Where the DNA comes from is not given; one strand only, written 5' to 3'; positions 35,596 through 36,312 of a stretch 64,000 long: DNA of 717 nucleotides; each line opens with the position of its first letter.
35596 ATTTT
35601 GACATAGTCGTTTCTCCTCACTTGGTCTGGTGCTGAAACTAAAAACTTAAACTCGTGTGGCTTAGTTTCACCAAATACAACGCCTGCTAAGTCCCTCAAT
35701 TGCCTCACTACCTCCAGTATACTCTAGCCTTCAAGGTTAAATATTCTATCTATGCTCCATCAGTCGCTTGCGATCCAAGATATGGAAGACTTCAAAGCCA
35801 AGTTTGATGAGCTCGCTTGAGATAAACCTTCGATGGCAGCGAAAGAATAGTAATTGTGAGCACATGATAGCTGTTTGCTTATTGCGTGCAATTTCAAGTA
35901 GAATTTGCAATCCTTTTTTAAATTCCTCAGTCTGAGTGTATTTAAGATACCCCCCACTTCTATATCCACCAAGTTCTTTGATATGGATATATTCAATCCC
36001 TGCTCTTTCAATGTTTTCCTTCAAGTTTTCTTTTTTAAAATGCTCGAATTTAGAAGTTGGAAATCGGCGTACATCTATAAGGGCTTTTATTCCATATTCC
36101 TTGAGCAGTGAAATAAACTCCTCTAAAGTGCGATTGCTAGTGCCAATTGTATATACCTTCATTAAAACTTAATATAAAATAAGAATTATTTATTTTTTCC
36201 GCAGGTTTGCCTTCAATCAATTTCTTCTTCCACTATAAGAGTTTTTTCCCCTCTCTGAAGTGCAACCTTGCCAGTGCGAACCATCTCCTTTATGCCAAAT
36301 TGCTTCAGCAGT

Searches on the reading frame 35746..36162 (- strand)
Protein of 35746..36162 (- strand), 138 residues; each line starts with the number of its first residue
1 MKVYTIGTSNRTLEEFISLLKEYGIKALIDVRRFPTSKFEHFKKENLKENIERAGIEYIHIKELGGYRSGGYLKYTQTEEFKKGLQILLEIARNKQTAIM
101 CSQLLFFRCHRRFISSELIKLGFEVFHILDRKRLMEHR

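Call 3: search_protein_families(library=pfam, proteins=[window:35746-36162:-], max_evalue=0.01)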
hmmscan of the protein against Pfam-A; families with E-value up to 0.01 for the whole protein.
window:35746-36162:- (138 aa): 1 family
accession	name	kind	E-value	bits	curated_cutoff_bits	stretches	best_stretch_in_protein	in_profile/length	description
PF04343.18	DUF488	-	6.4e-24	85.3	22.2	2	13-68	2-57/121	Domain of unknown function DUF488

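Call 4: search_protein_families(library=ncbifam, proteins=[window:35746-36162:-], max_evalue=0.01)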
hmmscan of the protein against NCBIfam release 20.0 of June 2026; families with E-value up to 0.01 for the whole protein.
window:35746-36162:- (138 aa): 0 families

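Call 14: search_solved_structures(query=window:35746-36162:-, max_evalue=1, show_alignments=2)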
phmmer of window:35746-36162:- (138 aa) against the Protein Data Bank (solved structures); distinct sequences matched with E-value up to 1: 5.
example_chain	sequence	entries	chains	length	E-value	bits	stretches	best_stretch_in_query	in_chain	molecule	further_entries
6tjl_A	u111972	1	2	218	0.19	14.9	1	8-96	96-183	Alr0975 protein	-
6th5_A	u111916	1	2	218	0.19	14.9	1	8-96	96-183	Alr0975 protein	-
6tho_A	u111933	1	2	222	0.2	14.8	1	8-96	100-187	Alr0975 protein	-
2btw_B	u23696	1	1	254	0.23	14.6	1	8-96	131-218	ALR0975 PROTEIN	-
2btw_A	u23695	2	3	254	0.23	14.6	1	8-96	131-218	ALR0975 PROTEIN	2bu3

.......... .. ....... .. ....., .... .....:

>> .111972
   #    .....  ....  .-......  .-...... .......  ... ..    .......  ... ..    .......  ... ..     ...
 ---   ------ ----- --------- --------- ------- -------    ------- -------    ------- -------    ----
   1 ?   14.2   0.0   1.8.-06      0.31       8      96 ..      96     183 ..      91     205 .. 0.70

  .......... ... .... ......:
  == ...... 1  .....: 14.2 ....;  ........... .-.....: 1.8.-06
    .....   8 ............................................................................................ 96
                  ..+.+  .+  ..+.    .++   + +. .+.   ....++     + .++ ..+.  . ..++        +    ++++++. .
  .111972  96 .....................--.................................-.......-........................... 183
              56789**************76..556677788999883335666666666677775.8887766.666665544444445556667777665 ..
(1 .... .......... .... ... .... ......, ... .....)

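Call 18: search_protein_families(library=padloc, proteins=[window:35746-36162:-], max_evalue=0.01)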
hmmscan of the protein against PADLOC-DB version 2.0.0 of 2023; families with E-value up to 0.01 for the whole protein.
window:35746-36162:- (138 aa): 4 families
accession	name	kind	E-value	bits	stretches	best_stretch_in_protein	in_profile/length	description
PDLC04657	PDC-M45B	-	2.5e-26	90.5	1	2-137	5-152/204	-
PDLC04505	PDC-M19A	-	9.6e-20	69.2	2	3-65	151-213/294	-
PDLC04504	PDC-M19A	-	3.3e-12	44.3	1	3-65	91-153/234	-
PDLC04658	PDC-M45C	-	6.8e-11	40.1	1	1-117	1-131/145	-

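Call 33: find_homologous_proteins(query=window:35746-36162:-, max_evalue=0.00001)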
Query window:35746-36162:- (138 aa): 291 proteins with E <= 0.00001 among 324 candidates; the best 120 are listed.
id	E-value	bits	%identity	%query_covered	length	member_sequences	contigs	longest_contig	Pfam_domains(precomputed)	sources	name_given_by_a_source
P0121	8.0e-84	296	100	100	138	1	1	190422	PF04343.19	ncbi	ncbi:MAG: DUF488 domain-containing protein [Methanocellales archaeon]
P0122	3.5e-73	262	88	100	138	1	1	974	PF04343.19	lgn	-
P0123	3.3e-68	245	82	99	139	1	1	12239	PF04343.19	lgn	-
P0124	7.2e-66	238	80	100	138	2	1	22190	PF04343.19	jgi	jgi:uncharacterized protein (DUF488 family)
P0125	1.8e-53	198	63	99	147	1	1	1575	PF04343.19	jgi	-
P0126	3.1e-53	197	62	99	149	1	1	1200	PF04343.19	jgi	jgi:uncharacterized protein (DUF488 family)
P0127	1.9e-51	191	59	100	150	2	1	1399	PF04343.19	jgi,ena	-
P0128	1.1e-50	189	62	99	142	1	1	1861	PF04343.19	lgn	-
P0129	1.8e-49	185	59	100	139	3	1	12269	PF04343.19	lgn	-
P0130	1.1e-48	182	58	99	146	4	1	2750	PF04343.19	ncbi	ncbi:MAG: DUF488 domain-containing protein [Candidatus Syntropharchaeia archaeon]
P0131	1.7e-48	182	58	99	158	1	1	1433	PF04343.19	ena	-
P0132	2.1e-48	181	57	100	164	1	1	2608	PF04343.19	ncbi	-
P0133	2.4e-48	181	60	100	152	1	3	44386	PF04343.19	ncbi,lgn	-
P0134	3.6e-48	181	59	100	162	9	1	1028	PF04343.19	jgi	jgi:uncharacterized protein (DUF488 family)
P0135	1.9e-47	178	58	100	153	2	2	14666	PF04343.19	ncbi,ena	-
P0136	5.3e-47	177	59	100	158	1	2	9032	PF04343.19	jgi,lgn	-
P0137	1.1e-46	176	55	100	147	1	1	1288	PF04343.19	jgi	jgi:uncharacterized protein (DUF488 family)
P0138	1.7e-46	175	59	100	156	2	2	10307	PF04343.19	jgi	-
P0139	1.8e-46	175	61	99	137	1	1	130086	PF04343.19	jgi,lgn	jgi:uncharacterized protein (DUF488 family)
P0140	2.2e-46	175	61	99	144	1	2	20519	PF04343.19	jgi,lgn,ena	-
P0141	3.1e-46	174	59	100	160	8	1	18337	PF04343.19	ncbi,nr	ncbi:DUF488 domain-containing protein [Methanophagales archaeon]|nr:MAG: DUF488 domain-containing pr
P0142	3.9e-46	174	60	96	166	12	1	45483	PF04343.19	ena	-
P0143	1.0e-45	173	57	95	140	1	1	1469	PF04343.19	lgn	-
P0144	1.2e-45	173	59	99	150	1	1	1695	PF04343.19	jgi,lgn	jgi:uncharacterized protein (DUF488 family)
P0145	1.8e-45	172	57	100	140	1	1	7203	PF04343.19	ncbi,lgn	ncbi:MAG: DUF488 family protein [Thermoplasmata archaeon]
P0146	3.4e-45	171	54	100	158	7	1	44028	PF04343.19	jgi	jgi:uncharacterized protein (DUF488 family)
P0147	4.9e-45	171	60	92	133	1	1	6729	PF04343.19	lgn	-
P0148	5.2e-45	170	59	96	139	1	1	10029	PF04343.19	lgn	-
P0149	5.6e-45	170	57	99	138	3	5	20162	PF04343.19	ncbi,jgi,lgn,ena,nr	ncbi:MAG: DUF488 domain-containing protein [Candidatus Omnitrophota bacterium]|nr:MAG: DUF488 domain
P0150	8.4e-45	170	58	97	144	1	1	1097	PF04343.19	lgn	-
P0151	1.4e-44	169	54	100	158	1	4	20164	PF04343.19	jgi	jgi:uncharacterized protein (DUF488 family)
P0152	1.4e-44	169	59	95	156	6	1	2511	PF04343.19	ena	-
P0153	3.3e-44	168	58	99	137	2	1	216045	PF04343.19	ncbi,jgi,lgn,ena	-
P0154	3.4e-44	168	56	96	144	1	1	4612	PF04343.19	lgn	-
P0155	3.7e-44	168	57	100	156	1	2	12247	PF04343.19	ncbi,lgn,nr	ncbi:MAG: DUF488 domain-containing protein [archaeon]|nr:DUF488 domain-containing protein [archaeon]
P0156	3.9e-44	168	60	94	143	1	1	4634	PF04343.19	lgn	-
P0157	4.4e-44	167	56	99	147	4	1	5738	PF04343.19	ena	-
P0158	5.2e-44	167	60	99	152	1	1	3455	PF04343.19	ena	-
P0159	7.6e-44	167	53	100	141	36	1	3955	PF04343.19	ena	-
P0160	8.6e-44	166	54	100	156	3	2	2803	PF04343.19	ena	-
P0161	8.7e-44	166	54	100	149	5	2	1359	PF04343.19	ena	-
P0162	8.7e-44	166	53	100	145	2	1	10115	PF04343.19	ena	-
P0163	9.2e-44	166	55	100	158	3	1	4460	PF04343.19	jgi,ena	-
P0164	1.4e-43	166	58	95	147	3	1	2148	PF04343.19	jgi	-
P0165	1.8e-43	165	56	97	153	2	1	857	PF04343.19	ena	-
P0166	2.1e-43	165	57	96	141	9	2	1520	PF04343.19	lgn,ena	-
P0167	2.5e-43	165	58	99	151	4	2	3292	PF04343.19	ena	-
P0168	2.7e-43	165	54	99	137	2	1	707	PF04343.19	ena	-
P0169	4.0e-43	164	53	100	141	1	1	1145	PF04343.19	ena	-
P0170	5.6e-43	164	54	98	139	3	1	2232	PF04343.19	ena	-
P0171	6.2e-43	164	57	92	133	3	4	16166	PF04343.19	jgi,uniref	uniref:DUF488 domain-containing protein n=2 Tax=candidate division WOR-3 bacterium TaxID=2052148 Rep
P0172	6.4e-43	164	54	99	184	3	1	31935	PF04343.19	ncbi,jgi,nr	nr:DUF488 domain-containing protein [Candidatus Bathyarchaeota archaeon]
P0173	6.5e-43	164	57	100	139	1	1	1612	PF04343.19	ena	-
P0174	7.2e-43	163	59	99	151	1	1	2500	PF04343.19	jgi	-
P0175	9.6e-43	163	56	100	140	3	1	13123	PF04343.19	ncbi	ncbi:MAG: DUF488 family protein [Thermoplasmata archaeon]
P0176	1.0e-42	163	57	95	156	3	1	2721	PF04343.19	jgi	-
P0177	1.1e-42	163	58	98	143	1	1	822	PF04343.19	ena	-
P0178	1.2e-42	163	52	100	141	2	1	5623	PF04343.19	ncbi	-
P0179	1.4e-42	163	59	93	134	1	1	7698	PF04343.19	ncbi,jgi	-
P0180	1.5e-42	162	56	100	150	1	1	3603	PF04343.19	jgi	-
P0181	1.7e-42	162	58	99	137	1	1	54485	PF04343.19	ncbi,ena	-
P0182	1.8e-42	162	56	97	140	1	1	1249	PF04343.19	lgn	-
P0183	2.3e-42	162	54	98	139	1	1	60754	PF04343.19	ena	-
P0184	2.8e-42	162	55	99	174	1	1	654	PF04343.19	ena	-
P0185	6.0e-42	161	54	100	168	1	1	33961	PF04343.19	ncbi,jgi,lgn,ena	-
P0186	6.8e-42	160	60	86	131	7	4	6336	PF04343.19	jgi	-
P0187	8.7e-42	160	53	99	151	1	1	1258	PF04343.19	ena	-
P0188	2.0e-41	159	57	99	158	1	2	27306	PF04343.19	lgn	-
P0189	2.8e-41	158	54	96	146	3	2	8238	PF04343.19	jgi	jgi:uncharacterized protein (DUF488 family)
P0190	4.1e-41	158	56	99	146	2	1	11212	PF04343.19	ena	-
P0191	4.6e-41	158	58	87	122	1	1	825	PF04343.19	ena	-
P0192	4.9e-41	158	55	99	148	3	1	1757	PF04343.19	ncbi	-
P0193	5.4e-41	157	55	92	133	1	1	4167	PF04343.19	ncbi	-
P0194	5.9e-41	157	53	99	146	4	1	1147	PF04343.19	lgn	-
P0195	6.8e-41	157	54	99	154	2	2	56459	PF04343.19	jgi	-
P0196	7.4e-41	157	53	99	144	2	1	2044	PF04343.19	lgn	-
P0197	8.3e-41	157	56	96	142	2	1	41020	PF04343.19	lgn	-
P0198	8.5e-41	157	54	99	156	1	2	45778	PF04343.19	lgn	-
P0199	8.8e-41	157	55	99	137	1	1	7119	PF04343.19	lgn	-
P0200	1.1e-40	156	57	95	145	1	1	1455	PF04343.19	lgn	-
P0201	1.5e-40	156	56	96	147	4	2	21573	PF04343.19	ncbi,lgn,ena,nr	ncbi:MAG: hypothetical protein AMS15_04490 [Planctomycetes bacterium DG_23]|nr:MAG: hypothetical pro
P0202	1.5e-40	156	54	99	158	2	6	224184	PF04343.19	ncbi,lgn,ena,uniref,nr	ncbi:DUF488 family protein [Thermodesulfovibrio sp. Kuro-1]|uniref:DUF488 domain-containing protein 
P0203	1.7e-40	156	52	96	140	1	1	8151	PF04343.19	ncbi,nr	ncbi:MAG: DUF488 domain-containing protein [Candidatus Omnitrophica bacterium]|nr:DUF488 domain-cont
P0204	1.7e-40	156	53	99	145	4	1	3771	PF04343.19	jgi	-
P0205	2.2e-40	155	54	95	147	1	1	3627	PF04343.19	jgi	-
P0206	2.2e-40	155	52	100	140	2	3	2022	PF04343.19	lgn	-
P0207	3.2e-40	155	50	100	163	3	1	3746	PF04343.19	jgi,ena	jgi:uncharacterized protein (DUF488 family)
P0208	3.3e-40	155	51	97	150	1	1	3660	PF04343.19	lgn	-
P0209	8.0e-40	154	57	94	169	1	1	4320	PF04343.19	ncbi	-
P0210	8.2e-40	154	53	99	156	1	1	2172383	PF04343.19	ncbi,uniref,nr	ncbi:DUF488 domain-containing protein [Thermodesulfovibrio yellowstonii]|uniref:DUF488 domain-contai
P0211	8.4e-40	154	54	92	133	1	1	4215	PF04343.19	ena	-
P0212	8.9e-40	153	53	100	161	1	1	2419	PF04343.19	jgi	jgi:uncharacterized protein (DUF488 family)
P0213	1.2e-39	153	56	95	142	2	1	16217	PF04343.19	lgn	-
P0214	1.3e-39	153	54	99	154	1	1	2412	PF04343.19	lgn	-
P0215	1.7e-39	153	50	99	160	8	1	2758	PF04343.19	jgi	-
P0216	2.0e-39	152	53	95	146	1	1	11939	PF04343.19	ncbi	-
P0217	2.1e-39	152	53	99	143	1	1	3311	PF04343.19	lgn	-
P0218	2.3e-39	152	51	97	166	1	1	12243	PF04343.19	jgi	jgi:uncharacterized protein (DUF488 family)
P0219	2.4e-39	152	58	100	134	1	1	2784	PF04343.19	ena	-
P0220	2.8e-39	152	55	99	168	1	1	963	PF04343.19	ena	-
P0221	2.8e-39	152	55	95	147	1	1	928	PF04343.19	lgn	-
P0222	2.9e-39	152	51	99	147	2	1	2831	PF04343.19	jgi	-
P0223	3.9e-39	151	54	97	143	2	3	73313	PF04343.19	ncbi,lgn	-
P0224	4.0e-39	151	53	99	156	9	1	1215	PF04343.19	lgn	-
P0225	5.2e-39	151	53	94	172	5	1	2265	PF04343.19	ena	-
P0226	5.9e-39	151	55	95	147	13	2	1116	PF04343.19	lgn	-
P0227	6.2e-39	151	53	99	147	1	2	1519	PF04343.19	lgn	-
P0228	6.3e-39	151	53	100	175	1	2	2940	PF04343.19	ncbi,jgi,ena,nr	ncbi:DUF488 domain-containing protein [Archaeoglobales archaeon]|nr:MAG: DUF488 domain-containing pr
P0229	6.4e-39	151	53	98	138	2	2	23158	PF04343.19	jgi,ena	-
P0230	6.7e-39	151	51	100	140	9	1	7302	PF04343.19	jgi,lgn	jgi:uncharacterized protein (DUF488 family)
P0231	7.9e-39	150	54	99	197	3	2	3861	PF04343.19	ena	-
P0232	8.0e-39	150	56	93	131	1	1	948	PF04343.19,PF22751.2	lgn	-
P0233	8.1e-39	150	51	99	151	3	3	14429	PF04343.19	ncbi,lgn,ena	-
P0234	8.4e-39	150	55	95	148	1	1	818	PF04343.19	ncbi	-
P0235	8.6e-39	150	52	99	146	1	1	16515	PF04343.19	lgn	-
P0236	9.4e-39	150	52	99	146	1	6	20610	PF04343.19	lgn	-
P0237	1.1e-38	150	50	99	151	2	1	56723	PF04343.19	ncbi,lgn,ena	-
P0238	1.1e-38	150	55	99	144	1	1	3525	PF04343.19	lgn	-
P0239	1.5e-38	150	54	99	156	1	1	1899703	PF04343.19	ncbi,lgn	ncbi:DUF488 domain-containing protein [Thermodesulfovibrio sp. TK110]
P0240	2.0e-38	149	50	99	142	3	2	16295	PF04343.19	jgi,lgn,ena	-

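Call 34: find_encoding_contigs(protein=P0124, flank=5000, max_places=1)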
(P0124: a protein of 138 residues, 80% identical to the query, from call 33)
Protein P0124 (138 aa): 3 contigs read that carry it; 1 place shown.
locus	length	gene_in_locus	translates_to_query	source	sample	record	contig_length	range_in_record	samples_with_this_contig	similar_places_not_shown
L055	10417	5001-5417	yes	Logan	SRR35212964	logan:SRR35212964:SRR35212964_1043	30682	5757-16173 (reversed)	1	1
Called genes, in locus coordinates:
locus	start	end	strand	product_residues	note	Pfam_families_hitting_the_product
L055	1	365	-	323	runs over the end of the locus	PF02423:OCD_Mu_crystall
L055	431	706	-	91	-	-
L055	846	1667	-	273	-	PF01678:DAP_epimerase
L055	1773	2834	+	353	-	PF04055:Radical_SAM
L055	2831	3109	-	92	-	-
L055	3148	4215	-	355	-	PF04055:Radical_SAM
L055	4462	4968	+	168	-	PF01842:ACT, PF22629:ACT_AHAS_ss, PF13710:ACT_5, PF10369:ALS_ss_C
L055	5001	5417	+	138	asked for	PF04343:DUF488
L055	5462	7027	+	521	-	PF09378:HAS-barrel (weak), PF01935:DUF87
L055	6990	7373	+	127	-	PF04475:DUF555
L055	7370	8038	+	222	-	PF01902:Diphthami_syn_2_N, PF28410:Diphthami_syn_2_C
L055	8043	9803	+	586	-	PF09843:DUF2070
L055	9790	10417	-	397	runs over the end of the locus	PF07690:MFS_1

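Call 35: find_encoding_contigs(protein=P0123, flank=5000, max_places=1)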
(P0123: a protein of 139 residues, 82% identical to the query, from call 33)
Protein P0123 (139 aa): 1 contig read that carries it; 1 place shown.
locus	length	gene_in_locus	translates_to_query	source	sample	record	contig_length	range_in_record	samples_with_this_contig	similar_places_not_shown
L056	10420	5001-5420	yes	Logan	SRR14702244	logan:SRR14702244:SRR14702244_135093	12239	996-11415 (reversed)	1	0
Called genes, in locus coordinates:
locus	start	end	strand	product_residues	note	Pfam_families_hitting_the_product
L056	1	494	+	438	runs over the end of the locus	?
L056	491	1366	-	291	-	PF02082:Rrf2 (weak), PF03444:WHD_HrcA, PF08279:HTH_11 (weak), PF00571:CBS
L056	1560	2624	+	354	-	PF04055:Radical_SAM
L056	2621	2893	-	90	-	-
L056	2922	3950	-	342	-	PF04055:Radical_SAM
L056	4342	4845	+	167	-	PF01842:ACT, PF22629:ACT_AHAS_ss, PF13710:ACT_5, PF10369:ALS_ss_C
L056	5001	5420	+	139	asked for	PF04343:DUF488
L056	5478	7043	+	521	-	PF09378:HAS-barrel, PF01935:DUF87, PF05872:HerA_C (faint)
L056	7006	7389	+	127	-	PF04475:DUF555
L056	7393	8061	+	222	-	PF01902:Diphthami_syn_2_N, PF28410:Diphthami_syn_2_C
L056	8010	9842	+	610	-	PF09843:DUF2070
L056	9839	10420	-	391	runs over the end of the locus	PF07690:MFS_1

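Call 36: find_encoding_contigs(protein=P0139, flank=5000, max_places=1)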
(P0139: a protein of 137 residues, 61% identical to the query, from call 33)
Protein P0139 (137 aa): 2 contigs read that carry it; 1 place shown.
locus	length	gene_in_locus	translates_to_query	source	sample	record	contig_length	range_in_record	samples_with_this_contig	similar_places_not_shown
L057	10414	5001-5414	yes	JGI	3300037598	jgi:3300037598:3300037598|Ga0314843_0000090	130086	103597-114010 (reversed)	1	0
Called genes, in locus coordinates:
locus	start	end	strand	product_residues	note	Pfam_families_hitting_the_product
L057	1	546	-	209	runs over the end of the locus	PF05168:HEPN (weak)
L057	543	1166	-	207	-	PF09339:HTH_IclR (weak), PF01909:NTP_transf_2 (weak), PF18765:Polbeta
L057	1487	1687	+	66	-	-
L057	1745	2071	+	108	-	PF15919:HicB_lk_antitox (weak)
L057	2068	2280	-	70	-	PF07927:HicA_toxin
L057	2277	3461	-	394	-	PF00589:Phage_integrase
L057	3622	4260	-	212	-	PF06026:Rib_5-P_isom_A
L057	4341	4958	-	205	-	PF13263:PHP_C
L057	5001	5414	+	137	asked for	PF04343:DUF488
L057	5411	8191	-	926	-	PF00270:DEAD, PF04851:ResIII, PF00271:Helicase_C, PF19306:WHD_Lhr, PF08494:DEAD_assoc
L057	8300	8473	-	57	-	PF01246:Ribosomal_L24e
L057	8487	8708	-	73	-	PF01200:Ribosomal_S28e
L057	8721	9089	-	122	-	PF01248:Ribosomal_L7Ae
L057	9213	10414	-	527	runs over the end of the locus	PF00795:CN_hydrolase, PF02540:NAD_synthase, PF03054:tRNA_Me_trans (weak)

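Call 37: find_encoding_contigs(protein=P0133, flank=5000, max_places=1)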
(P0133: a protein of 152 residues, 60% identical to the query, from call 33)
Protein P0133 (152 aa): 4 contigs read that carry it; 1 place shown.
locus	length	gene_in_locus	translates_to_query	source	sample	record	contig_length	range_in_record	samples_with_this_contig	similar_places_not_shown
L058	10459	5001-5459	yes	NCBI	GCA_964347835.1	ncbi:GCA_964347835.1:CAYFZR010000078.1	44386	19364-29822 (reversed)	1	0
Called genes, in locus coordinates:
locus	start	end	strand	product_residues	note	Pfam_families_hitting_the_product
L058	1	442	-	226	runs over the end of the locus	PF00215:OMPdecase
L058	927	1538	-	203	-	PF06325:PrmA, PF05175:MTS, PF13489:Methyltransf_23 (faint), PF13649:Methyltransf_25, PF13847:Methyltransf_31, PF08241:Methyltransf_11, PF08242:Methyltransf_12 (weak)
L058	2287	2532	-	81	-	PF13465:zf-H2C2_2 (faint)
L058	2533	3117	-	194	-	PF01871:AMMECR1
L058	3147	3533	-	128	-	-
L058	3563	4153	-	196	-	-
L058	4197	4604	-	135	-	-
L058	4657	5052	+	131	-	PF06935:DUF1284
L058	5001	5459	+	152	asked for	PF04343:DUF488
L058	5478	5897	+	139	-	PF01894:YjbQ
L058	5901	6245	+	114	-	PF04032:Rpr2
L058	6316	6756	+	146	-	PF01090:Ribosomal_S19e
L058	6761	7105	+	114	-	PF01984:dsDNA_bind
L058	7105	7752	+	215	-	PF24167:DUF7411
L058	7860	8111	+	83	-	PF01198:Ribosomal_L31e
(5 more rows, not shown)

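Call 53: predict_structure(alignment_id=A1)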
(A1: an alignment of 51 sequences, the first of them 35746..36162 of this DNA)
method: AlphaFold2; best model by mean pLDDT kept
length: 138 residues; sequences in the alignment: 51
mean_pLDDT: 95.8   pTM: 0.89
mean pLDDT of the five models: 95.8, 95.7, 95.6, 93.9, 93.1
residues with pLDDT >= 90: 130; 70-90: 8; 50-70: 0; < 50: 0
segments of 3 or more residues with pLDDT < 50: none
pLDDT, mean of each block of 10 residues (from residue 1): 95 97 98 92 96 98 93 96 98 97 93 97 96 92
secondary structure, 60 per line:
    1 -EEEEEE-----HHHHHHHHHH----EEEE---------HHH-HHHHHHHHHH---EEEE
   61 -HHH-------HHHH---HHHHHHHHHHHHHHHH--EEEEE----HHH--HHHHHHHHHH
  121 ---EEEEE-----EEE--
elements in order: E2-7 H13-22 E27-30 H44-53 E57-60 H72-75 H79-94 E97-101 H111-120 E124-128 E134-136

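Call 97: find_encoding_contigs(protein=P0210, flank=4000, max_places=1)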
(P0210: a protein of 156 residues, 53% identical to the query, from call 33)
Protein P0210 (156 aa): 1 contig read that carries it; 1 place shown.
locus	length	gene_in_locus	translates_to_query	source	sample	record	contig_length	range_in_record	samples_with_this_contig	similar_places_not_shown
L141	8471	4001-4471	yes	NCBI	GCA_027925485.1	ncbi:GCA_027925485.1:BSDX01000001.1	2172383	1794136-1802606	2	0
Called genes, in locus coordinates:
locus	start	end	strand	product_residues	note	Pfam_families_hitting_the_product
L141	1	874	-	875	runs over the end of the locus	PF01411:tRNA-synt_2c, PF07973:tRNA_SAD, PF02272:DHHA1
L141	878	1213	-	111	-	-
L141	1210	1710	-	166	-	PF21982:RecX_HTH1, PF21981:RecX_HTH3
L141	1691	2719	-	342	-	PF00154:RecA_N, PF06745:ATPase, PF08423:Rad51 (weak), PF27531:MT3502_N (weak), PF01637:ATPase_2 (faint), PF21096:RecA_C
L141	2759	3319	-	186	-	PF10469:AKAP7_NLS, PF02834:LigT_PEase, PF13563:2_5_RNA_ligase2, PF02834:LigT_PEase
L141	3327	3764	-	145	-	PF04608:PgpA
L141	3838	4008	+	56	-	-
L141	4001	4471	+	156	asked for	PF04343:DUF488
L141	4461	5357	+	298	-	PF04389:Peptidase_M28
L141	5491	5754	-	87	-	-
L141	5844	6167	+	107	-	-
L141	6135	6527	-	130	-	PF06935:DUF1284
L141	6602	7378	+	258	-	PF13650:Asp_protease_2, PF13975:gag-asp_proteas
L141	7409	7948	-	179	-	PF07998:Peptidase_M54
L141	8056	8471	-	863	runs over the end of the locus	PF00690:Cation_ATPase_N, PF00122:E1-E2_ATPase, PF00702:Hydrolase, PF13246:Cation_ATPase, PF12710:HAD (faint), PF08282:Hydrolase_3 (weak), PF00689:Cation_ATPase_C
